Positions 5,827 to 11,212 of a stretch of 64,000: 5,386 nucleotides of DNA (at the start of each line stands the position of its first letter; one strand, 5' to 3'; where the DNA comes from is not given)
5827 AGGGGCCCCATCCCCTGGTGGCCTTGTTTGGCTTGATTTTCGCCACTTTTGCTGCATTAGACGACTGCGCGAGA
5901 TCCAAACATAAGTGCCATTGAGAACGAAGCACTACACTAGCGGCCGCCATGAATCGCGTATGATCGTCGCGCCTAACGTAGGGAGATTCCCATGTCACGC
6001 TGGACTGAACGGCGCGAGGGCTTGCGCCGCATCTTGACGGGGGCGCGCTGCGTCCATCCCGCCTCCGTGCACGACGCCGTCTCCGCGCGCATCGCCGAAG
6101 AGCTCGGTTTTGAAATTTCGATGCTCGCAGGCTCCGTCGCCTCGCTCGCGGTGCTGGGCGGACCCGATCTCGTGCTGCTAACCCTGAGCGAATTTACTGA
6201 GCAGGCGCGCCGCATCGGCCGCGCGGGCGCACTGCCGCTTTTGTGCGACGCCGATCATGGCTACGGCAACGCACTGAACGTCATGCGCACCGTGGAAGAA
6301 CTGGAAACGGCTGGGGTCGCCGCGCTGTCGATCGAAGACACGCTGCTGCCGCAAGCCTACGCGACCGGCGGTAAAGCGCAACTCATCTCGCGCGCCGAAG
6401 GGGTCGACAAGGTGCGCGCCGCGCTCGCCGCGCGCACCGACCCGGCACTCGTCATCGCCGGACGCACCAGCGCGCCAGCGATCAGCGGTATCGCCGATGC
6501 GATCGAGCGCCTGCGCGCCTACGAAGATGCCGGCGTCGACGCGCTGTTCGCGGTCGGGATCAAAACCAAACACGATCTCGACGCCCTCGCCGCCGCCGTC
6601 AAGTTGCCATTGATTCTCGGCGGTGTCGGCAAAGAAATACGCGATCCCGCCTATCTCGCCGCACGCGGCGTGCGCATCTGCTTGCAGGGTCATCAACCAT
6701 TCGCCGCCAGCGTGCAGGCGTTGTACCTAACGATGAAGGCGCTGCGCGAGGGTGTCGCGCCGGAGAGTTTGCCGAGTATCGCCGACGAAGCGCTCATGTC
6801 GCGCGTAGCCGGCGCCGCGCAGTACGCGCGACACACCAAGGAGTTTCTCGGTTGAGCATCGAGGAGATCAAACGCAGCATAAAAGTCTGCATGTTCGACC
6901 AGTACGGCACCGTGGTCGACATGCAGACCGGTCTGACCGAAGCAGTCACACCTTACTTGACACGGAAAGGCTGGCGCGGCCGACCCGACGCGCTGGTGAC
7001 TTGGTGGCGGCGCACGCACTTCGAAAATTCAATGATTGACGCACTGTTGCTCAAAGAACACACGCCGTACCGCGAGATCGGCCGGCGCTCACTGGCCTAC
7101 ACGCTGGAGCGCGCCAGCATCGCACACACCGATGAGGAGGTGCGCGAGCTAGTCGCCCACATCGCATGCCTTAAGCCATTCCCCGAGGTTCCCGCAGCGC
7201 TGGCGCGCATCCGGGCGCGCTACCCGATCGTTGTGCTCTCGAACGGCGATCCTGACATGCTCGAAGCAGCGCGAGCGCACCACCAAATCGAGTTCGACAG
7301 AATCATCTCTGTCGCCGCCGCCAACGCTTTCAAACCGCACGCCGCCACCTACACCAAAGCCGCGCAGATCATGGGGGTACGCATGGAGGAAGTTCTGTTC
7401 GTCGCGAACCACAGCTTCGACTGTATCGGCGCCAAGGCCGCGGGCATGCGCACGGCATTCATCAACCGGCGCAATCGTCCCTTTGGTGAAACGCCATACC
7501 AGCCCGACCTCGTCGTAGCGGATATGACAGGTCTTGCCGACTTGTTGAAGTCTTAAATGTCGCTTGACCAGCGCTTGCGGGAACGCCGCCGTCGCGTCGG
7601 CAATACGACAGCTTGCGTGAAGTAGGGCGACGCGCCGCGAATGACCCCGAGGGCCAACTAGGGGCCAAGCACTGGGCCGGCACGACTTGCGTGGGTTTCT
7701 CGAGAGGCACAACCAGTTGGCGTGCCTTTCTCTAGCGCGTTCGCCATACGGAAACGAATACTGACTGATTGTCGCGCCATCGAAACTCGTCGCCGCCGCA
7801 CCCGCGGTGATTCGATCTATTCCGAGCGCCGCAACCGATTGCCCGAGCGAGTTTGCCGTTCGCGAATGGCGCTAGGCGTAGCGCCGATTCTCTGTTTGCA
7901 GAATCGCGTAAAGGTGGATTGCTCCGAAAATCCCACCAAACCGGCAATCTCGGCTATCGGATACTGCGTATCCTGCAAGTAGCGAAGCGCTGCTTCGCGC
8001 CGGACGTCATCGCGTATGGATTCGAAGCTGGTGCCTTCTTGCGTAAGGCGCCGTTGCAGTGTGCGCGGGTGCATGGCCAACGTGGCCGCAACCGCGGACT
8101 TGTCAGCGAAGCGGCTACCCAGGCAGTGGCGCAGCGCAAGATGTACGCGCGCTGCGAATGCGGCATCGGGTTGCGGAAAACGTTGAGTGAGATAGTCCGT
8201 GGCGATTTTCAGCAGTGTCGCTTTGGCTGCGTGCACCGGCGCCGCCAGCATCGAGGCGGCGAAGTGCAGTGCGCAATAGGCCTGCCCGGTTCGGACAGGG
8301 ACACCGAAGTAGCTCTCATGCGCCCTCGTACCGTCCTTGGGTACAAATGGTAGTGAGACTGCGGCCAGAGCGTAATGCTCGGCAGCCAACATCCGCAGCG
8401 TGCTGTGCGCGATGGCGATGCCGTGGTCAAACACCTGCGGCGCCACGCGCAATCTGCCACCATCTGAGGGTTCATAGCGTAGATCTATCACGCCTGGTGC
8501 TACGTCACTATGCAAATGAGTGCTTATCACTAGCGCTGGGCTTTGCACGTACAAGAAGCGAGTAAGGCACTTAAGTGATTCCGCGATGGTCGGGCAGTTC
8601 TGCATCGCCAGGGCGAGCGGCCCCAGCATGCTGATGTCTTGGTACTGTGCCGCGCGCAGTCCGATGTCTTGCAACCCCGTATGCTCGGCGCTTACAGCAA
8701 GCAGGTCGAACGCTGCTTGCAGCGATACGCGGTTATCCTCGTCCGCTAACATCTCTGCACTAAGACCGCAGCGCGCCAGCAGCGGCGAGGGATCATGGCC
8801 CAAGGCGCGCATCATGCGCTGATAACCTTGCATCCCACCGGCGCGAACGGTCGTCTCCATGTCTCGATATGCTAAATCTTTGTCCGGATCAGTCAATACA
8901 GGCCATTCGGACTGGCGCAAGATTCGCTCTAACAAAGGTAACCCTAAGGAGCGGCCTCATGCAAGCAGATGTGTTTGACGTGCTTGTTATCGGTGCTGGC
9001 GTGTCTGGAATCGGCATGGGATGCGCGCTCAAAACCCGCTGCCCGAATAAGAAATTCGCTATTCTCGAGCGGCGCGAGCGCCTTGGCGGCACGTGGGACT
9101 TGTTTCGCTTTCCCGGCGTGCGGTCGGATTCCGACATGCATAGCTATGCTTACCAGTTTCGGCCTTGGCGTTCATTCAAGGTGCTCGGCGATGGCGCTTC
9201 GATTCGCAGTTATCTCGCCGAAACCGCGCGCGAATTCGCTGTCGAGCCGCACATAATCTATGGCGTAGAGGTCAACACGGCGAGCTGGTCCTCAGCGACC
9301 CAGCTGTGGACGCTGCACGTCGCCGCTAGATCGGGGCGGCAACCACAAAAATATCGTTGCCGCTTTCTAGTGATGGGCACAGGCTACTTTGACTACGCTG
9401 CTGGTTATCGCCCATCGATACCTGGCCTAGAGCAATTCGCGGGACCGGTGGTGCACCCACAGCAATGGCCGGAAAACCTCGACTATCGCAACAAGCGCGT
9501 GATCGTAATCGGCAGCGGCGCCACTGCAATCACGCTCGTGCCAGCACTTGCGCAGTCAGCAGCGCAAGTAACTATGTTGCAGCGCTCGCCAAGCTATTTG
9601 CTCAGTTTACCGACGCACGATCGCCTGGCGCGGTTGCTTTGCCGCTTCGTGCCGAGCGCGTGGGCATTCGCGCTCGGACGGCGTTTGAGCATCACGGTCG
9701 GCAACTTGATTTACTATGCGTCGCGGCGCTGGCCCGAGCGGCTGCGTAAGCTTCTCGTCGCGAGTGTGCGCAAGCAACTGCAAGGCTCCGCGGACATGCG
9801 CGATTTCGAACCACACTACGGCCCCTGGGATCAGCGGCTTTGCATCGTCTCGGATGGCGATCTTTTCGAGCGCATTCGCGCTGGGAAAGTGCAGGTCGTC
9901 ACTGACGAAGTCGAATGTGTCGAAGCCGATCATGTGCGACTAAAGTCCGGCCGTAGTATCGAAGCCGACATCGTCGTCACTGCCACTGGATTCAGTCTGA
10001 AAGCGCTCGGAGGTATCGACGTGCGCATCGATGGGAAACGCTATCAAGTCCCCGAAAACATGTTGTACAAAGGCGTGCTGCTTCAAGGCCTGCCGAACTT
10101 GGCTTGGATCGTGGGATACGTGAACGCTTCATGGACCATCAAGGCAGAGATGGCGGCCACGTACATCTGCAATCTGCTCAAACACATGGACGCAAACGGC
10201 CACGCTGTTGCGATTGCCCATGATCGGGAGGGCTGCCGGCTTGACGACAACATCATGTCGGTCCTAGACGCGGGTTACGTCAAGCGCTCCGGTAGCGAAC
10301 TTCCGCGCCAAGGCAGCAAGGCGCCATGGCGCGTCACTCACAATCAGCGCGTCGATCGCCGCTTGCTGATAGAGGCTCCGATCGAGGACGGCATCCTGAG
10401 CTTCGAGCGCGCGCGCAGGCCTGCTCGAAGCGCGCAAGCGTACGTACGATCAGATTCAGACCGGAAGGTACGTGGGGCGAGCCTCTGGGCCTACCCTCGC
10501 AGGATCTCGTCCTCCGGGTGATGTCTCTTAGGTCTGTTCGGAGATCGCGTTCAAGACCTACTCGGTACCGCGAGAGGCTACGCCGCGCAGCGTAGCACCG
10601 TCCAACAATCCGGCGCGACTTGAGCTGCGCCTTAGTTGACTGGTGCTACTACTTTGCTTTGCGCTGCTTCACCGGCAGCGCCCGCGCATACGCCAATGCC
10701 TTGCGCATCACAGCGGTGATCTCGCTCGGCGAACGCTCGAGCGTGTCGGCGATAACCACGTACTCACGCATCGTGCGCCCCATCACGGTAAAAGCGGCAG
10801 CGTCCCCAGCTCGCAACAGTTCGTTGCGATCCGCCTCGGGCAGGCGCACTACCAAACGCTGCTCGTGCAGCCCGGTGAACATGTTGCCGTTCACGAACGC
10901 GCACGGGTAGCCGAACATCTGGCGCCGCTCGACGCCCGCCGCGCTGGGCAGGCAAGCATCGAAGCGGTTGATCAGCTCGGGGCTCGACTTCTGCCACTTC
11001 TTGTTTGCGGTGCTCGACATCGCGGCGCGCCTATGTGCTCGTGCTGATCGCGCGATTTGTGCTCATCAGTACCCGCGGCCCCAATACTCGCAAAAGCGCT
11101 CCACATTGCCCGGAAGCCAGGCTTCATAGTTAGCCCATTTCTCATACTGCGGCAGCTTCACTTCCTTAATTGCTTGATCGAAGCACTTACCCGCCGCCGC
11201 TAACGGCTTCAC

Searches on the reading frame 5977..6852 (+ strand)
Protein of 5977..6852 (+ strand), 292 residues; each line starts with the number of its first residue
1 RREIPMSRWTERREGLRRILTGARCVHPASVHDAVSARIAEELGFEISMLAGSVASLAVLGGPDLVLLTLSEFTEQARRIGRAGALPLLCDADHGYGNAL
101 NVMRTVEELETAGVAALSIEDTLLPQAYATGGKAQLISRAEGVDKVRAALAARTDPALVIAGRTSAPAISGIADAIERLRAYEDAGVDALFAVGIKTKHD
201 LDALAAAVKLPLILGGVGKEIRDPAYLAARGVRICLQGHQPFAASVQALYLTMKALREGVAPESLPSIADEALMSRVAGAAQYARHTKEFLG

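Call 29: search_protein_families(library=pfam, proteins=[window:5977-6852:+], max_evalue=0.00001)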
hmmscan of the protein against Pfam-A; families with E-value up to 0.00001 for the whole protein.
window:5977-6852:+ (292 aa): 1 family
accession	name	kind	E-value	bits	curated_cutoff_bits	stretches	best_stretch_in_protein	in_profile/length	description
PF13714.12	PEP_mutase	-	5.5e-37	128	31.5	1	24-255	9-238/240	Phosphoenolpyruvate phosphomutase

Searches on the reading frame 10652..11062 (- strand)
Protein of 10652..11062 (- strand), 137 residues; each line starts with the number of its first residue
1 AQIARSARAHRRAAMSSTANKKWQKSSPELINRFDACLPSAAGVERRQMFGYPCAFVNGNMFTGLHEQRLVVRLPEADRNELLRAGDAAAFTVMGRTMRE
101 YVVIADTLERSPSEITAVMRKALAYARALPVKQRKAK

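Call 30: search_protein_families(library=pfam, proteins=[window:10652-11062:-], max_evalue=0.00001)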
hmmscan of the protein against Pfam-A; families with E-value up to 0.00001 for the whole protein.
window:10652-11062:- (137 aa): 1 family
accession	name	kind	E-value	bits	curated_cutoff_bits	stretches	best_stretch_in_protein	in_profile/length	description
PF04993.18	TfoX_N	-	3e-14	53.4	30.1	1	41-124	6-89/91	TfoX N-terminal domain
